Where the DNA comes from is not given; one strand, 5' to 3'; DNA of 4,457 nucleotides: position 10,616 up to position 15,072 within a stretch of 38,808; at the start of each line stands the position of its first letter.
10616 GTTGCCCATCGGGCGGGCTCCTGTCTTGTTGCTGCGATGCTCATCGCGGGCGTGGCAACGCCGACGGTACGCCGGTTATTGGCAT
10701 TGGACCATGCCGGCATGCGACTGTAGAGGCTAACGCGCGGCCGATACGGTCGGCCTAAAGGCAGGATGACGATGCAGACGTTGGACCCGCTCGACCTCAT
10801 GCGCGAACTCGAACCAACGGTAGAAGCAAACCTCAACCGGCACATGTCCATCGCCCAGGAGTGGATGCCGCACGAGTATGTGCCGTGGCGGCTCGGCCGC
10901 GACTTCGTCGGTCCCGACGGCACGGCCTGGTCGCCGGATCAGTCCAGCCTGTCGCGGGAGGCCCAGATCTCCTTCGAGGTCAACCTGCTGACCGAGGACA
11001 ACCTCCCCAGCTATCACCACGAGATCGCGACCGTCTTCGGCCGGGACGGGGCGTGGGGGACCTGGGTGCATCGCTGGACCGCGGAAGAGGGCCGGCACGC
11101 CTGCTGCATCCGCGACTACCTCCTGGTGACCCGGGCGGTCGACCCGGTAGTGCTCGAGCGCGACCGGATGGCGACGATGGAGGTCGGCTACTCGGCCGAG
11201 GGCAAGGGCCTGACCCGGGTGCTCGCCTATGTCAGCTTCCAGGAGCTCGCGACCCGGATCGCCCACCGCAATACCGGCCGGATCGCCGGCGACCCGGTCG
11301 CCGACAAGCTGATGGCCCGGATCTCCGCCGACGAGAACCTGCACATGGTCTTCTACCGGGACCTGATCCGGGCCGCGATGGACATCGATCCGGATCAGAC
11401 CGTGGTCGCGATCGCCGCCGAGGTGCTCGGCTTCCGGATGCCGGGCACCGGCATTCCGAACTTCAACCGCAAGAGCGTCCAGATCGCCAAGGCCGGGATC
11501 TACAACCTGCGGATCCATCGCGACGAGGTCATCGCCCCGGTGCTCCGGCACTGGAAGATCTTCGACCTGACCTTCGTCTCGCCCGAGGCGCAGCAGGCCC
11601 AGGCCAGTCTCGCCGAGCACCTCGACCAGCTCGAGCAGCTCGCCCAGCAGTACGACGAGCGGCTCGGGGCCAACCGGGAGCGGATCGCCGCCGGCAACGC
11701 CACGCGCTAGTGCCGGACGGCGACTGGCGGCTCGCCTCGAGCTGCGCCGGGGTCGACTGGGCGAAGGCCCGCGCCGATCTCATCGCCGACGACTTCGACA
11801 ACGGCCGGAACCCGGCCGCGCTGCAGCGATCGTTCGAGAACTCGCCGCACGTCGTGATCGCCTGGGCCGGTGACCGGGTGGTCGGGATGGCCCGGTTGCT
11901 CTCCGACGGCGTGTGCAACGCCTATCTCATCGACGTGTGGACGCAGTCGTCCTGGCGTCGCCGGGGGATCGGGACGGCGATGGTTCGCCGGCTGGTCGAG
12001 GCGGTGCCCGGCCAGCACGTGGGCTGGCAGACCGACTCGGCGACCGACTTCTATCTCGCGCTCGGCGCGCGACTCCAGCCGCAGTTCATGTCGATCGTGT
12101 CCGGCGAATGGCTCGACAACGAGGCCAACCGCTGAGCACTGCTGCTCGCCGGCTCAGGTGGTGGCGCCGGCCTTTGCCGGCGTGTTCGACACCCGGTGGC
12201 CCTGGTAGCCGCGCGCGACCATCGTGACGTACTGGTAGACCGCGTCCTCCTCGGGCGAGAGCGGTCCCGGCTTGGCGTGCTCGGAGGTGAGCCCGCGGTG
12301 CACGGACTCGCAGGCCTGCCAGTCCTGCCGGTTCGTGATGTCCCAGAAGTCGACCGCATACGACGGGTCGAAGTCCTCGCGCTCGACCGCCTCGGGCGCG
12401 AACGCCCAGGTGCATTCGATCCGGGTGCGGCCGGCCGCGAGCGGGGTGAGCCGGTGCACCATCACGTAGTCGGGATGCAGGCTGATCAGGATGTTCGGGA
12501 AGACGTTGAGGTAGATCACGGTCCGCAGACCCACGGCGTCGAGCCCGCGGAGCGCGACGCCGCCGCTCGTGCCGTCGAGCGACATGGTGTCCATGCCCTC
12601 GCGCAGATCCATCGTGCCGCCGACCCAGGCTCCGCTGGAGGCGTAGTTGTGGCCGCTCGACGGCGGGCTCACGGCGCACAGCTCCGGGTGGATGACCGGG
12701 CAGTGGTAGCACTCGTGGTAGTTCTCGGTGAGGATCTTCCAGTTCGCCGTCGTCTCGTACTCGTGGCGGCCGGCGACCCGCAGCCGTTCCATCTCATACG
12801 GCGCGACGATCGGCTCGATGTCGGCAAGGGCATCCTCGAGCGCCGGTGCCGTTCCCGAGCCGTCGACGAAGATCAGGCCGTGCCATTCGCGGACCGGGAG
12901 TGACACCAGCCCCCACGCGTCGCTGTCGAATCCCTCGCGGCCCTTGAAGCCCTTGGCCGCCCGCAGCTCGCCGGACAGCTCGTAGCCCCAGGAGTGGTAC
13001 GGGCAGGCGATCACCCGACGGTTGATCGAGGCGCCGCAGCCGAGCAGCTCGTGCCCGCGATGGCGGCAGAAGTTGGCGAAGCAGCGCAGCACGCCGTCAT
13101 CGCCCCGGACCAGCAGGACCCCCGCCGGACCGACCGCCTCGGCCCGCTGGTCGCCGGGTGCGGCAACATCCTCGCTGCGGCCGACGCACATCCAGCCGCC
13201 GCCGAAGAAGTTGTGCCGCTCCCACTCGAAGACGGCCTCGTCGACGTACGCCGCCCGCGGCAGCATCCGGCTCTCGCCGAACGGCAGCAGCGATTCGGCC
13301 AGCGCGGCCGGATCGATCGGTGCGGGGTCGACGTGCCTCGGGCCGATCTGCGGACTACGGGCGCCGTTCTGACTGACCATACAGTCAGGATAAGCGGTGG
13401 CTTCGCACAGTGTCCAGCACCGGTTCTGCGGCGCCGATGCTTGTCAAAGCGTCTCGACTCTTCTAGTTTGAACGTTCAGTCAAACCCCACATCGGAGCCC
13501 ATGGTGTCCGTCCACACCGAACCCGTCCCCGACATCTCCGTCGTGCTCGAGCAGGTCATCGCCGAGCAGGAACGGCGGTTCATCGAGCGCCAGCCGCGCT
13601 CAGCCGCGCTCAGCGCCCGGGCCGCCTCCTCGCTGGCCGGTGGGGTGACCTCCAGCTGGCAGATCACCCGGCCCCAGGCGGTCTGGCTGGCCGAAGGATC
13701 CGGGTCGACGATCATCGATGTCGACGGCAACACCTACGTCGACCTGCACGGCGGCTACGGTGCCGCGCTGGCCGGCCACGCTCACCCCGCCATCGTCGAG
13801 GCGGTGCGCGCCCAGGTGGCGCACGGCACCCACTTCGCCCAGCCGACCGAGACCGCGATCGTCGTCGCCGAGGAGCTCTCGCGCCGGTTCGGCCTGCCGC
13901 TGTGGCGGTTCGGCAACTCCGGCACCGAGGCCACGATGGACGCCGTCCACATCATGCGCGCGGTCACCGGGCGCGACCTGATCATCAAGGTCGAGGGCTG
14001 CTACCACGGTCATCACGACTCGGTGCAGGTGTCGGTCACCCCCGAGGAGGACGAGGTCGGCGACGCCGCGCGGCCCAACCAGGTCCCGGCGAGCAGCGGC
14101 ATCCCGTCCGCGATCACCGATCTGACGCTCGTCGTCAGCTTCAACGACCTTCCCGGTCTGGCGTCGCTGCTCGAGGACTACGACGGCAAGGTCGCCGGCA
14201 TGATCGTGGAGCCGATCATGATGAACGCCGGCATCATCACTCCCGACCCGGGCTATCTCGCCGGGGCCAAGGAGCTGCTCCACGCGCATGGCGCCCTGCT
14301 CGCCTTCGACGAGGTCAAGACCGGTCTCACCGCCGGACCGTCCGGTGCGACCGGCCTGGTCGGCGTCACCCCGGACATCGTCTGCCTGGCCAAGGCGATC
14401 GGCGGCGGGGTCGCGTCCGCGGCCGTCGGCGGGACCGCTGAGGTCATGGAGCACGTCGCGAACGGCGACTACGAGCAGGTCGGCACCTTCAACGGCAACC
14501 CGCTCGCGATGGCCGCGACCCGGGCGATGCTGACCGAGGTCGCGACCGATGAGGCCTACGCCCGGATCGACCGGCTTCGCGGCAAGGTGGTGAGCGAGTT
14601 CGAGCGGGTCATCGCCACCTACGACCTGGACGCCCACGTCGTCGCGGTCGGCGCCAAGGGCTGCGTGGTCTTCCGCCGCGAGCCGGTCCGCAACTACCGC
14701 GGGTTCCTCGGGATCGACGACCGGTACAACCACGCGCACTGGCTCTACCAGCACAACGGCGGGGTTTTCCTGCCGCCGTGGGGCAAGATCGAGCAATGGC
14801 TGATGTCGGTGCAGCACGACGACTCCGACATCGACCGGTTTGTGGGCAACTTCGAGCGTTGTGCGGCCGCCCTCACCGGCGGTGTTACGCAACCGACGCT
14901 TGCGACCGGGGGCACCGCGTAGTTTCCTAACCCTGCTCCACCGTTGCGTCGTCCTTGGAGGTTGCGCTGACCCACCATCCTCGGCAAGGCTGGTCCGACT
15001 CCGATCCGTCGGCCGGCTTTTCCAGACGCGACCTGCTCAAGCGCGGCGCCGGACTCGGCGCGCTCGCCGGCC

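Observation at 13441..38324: Three near-identical promoter-operator cassettes define a dispersed regulon, probably controlled by the TetR at 31525-32226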

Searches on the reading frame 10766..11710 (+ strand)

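Call 12: search_protein_families(library=pfam, proteins=[window:10766-11710:+])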
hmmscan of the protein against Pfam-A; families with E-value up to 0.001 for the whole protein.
window:10766-11710:+ (314 aa): 1 family
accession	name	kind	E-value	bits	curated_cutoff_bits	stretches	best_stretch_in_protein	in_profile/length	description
PF03405.20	FA_desaturase_2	-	2.3e-66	224.3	22.7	1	9-302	3-313/325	Fatty acid desaturase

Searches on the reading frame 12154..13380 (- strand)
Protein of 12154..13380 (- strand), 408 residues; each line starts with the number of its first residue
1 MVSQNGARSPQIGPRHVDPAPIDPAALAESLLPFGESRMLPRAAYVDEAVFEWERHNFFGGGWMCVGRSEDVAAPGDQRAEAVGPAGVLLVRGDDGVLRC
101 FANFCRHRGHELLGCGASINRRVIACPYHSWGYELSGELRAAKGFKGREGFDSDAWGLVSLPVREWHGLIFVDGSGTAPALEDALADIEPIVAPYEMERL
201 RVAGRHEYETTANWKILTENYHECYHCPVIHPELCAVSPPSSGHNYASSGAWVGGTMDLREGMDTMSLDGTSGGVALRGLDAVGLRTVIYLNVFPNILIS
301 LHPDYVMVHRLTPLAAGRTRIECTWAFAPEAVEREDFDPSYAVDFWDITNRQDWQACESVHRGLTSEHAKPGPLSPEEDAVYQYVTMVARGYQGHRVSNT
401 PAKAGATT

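Call 11: search_protein_families(library=pfam, proteins=[window:12154-13380:-])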
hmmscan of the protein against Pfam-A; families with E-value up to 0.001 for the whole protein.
window:12154-13380:- (408 aa): 2 families
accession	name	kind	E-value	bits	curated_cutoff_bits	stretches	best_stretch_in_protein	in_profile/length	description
PF00848.25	Ring_hydroxyl_A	-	5.5e-50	170.6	24.9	1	197-393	1-207/208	Ring hydroxylating alpha subunit (catalytic domain)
PF00355.32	Rieske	-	1.6e-16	60.4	20.3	1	63-143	2-79/88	Rieske [2Fe-2S] domain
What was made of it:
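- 12154..13380 (-): Rieske non-haem iron oxygenase, alpha subunit. It belongs to the CntA/GbcA/Stc2 group. Pfam Rieske and Ring_hydroxyl_A domains (call 11).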

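Call 22: search_protein_families(library=ncbifam, proteins=[window:12154-13380:-], max_evalue=0.00001)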
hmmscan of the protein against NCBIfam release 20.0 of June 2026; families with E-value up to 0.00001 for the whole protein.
window:12154-13380:- (408 aa): 5 families
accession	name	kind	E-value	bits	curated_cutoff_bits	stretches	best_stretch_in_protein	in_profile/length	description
NF058607.1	GlBtMonoOxGbcA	equivalog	1.7e-57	194.8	670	2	33-235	26-226/420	glycine betaine monooxygenase oxygenase subunit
NF042946.1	3PPDioc_HcaE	equivalog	1.2e-22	80.5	830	1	43-235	19-218/450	3-phenylpropionate/cinnamic acid dioxygenase subunit alpha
NF041684.1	ant_diox_AndAc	equivalog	5.4e-21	74.7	750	1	35-231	18-222/418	anthranilate 1,2-dioxygenase large subunit AndAc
TIGR03229.1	benzo_1_2_benA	equivalog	2.1e-18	66.4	780.95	1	40-237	16-221/433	benzoate 1,2-dioxygenase large subunit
TIGR03228.1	anthran_1_2_A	equivalog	6.4e-17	61.4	671.9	1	42-236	18-218/438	anthranilate 1,2-dioxygenase large subunit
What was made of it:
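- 12154..13380 (-): The best NCBIfam match is GbcA at 195 bits, below the 670 cut-off (call 22).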

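Call 34: search_solved_structures(query=window:12154-13380:-, max_evalue=1e-10)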
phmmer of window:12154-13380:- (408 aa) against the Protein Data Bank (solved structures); distinct sequences matched with E-value up to 1e-10: 29.
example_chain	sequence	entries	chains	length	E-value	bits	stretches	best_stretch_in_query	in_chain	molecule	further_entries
3n0q_A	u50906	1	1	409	4.6e-45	157.7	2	39-241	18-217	Putative aromatic-ring hydroxylating dioxygenase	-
6y8j_A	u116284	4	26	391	9.3e-42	146.8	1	40-234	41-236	Carnitine monooxygenase oxygenase subunit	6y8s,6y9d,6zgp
6y9c_A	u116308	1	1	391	1.6e-40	142.7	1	40-234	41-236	Carnitine monooxygenase oxygenase subunit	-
3vca_A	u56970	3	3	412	3e-39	138.6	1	42-240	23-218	Ring-hydroxylating dioxygenase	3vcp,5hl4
4qup_A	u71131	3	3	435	3.6e-39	138.3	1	42-240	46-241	Monoxygenase; demethylase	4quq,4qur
5aeu_A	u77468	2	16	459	2.6e-23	86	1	36-228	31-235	BIPHENYL DIOXYGENASE SUBUNIT ALPHA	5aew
2xr8_A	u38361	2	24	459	2.6e-23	86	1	36-228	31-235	BIPHENYL DIOXYGENASE SUBUNIT ALPHA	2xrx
2xsh_A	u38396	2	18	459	2.6e-23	86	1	36-228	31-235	BIPHENYL DIOXYGENASE SUBUNIT ALPHA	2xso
2yfi_A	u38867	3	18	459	2.7e-23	86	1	36-228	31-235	BIPHENYL DIOXYGENASE SUBUNIT ALPHA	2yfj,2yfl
8k0a_A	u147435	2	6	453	1.4e-22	83.7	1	35-233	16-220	3-phenylpropionate/cinnamic acid dioxygenase subunit alpha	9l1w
9jp5_A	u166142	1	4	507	2.5e-22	82.8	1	38-237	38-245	Phthalate 3,4-dioxygenase alpha subunit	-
1uli_A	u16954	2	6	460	3.8e-22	82.2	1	36-228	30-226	biphenyl dioxygenase large subunit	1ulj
9o71_A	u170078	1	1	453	1.2e-21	80.6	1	40-233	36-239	Phenylpropionate dioxygenase-like ring-hydroxylating dioxygenase large terminal subunit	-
7yls_B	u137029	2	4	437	7.2e-21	78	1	40-233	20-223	Rieske (2Fe-2S) domain protein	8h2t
3gzx_A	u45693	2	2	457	1.6e-20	76.8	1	39-229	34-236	Biphenyl dioxygenase subunit alpha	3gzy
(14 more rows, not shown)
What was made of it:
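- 12154..13380 (-): The best solved relatives are 3n0q, carnitine monooxygenase CntA and the demethylase 3vca/4qup (call 34).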

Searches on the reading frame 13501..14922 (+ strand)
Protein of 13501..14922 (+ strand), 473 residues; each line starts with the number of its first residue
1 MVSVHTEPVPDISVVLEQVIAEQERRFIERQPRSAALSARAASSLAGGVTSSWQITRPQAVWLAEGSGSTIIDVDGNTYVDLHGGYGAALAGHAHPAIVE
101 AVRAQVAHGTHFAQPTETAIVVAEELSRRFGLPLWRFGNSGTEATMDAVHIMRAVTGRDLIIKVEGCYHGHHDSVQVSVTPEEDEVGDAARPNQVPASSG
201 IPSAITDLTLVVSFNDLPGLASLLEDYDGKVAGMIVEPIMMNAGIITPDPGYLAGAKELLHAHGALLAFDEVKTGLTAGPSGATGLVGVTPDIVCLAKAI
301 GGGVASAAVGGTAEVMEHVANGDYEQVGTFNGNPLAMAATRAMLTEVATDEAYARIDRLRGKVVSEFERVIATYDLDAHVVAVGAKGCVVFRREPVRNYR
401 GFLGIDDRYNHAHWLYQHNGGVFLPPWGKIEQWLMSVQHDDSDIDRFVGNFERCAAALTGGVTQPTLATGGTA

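Call 11: search_protein_families(library=pfam, proteins=[window:13501-14922:+])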
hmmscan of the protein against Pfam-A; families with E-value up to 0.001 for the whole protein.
window:13501-14922:+ (473 aa): 1 family
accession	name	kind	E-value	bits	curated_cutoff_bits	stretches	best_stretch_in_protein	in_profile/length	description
PF00202.27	Aminotran_3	-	1.5e-64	218.6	30.5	1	61-395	11-354/403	Aminotransferase class-III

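Call 22: search_protein_families(library=ncbifam, proteins=[window:13501-14922:+], max_evalue=0.00001)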
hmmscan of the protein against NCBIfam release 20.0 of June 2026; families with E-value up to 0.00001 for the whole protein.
window:13501-14922:+ (473 aa): 69 families (the best 25 are shown)
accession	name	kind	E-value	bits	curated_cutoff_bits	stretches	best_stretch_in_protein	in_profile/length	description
NF000818.0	PRK00062.1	subfamily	9.6e-105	350.7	398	1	33-458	5-427/429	glutamate-1-semialdehyde 2,1-aminomutase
TIGR00713.1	hemL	equivalog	1e-100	337.4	527.3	1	36-454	4-419/423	glutamate-1-semialdehyde 2,1-aminomutase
NF005453.0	PRK07046.1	subfamily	3.8e-92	309.2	425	1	16-459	12-452/453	transaminase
NF009055.0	PRK12389.1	equivalog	6.5e-85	285.3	637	1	32-456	4-426/431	glutamate-1-semialdehyde 2,1-aminomutase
NF041362.1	GntE_guanitoxin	equivalog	7.2e-82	275.2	525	1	30-446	4-424/426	guanitoxin biosynthesis PLP-dependent transaminase GntE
NF001864.0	PRK00615.1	equivalog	1.6e-66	224.7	706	1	37-442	10-413/433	glutamate-1-semialdehyde aminotransferase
NF004856.0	PRK06209.1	equivalog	4.9e-50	170.3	486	1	54-392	35-361/450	glutamate-1-semialdehyde 2,1-aminomutase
TIGR00707.1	argD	subfamily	3.8e-47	160.9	410.05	1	59-375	9-314/381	acetylornithine/succinylornithine family transaminase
NF002874.0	PRK03244.1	equivalog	8.8e-47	159.7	457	1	61-366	27-318/399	acetylornithine transaminase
NF005993.0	PRK08117.1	subfamily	1.9e-45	155.3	574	1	61-385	27-361/433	aspartate aminotransferase family protein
NF004426.0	PRK05769.1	equivalog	3.9e-43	147.9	552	1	56-375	33-363/441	acetyl ornithine aminotransferase family protein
NF004714.0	PRK06058.1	subfamily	4.2e-43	147.6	639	2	230-385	223-377/447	4-aminobutyrate--2-oxoglutarate transaminase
TIGR01885.1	Orn_aminotrans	equivalog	4.4e-41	140.9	378.4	1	58-370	18-326/402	ornithine--oxo-acid transaminase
NF049976.1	AmadipTransam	equivalog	1.4e-39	136.2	650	1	51-388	8-349/416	2-aminoadipate transaminase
NF003468.0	PRK05093.1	subfamily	3.6e-38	131.3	522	1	60-382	24-336/405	acetylornithine/succinyldiaminopimelate transaminase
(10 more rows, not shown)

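Call 35: search_solved_structures(query=window:13501-14922:+, max_evalue=1e-40)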
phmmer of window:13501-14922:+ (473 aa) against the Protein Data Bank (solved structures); distinct sequences matched with E-value up to 1e-40: 26.
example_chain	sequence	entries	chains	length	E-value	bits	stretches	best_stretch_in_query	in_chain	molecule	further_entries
3k28_A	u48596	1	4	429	4.4e-76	259.7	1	36-452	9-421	Glutamate-1-semialdehyde 2,1-aminomutase 2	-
3bs8_A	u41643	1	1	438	9e-73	248.8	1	40-456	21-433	Glutamate-1-semialdehyde 2,1-aminomutase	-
2cfb_A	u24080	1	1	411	3.1e-72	247.1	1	59-449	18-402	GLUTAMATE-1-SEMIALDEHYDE 2,1-AMINOMUTASE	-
6w80_A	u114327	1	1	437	7.1e-70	239.3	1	32-446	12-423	Glutamate-1-semialdehyde 2,1-aminomutase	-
2hoy_A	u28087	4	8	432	1.4e-68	235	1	41-448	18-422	Glutamate-1-semialdehyde 2,1-aminomutase (GSAM) apo-form | Glutamate-1-semialdehyde 2,1-aminomutase (GSAM) pmp-form | Glutamate-1-semialdehyde 2,1-aminomutase (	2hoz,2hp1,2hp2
3fq7_A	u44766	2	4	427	1.6e-68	234.8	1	42-448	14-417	Glutamate-1-semialdehyde 2,1-aminomutase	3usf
2gsa_A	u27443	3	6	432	2.5e-68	234.2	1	41-448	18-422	GLUTAMATE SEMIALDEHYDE AMINOTRANSFERASE | PROTEIN (GLUTAMATE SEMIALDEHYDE AMINOTRANSFERASE)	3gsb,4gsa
3fq8_A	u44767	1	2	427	3.2e-68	233.8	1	42-448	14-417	Glutamate-1-semialdehyde 2,1-aminomutase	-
3fqa_A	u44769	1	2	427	5.7e-68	233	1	42-448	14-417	Glutamate-1-semialdehyde 2,1-aminomutase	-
4e77_A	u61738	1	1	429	2.9e-67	230.7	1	33-457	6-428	Glutamate-1-semialdehyde 2,1-aminomutase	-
3l44_A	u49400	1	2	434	2e-66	227.9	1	32-459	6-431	Glutamate-1-semialdehyde 2,1-aminomutase 1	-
2e7u_A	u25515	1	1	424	7.3e-66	226.1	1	32-448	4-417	Glutamate-1-semialdehyde 2,1-aminomutase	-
2epj_A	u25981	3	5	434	2.6e-65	224.3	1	34-366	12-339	Glutamate-1-semialdehyde 2,1-aminomutase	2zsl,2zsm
5i92_A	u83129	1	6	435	2.9e-63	217.5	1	32-458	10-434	Glutamate-1-semialdehyde 2,1-aminomutase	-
6k8h_A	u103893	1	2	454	1.8e-61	211.6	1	28-408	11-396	Aminotransferase class-III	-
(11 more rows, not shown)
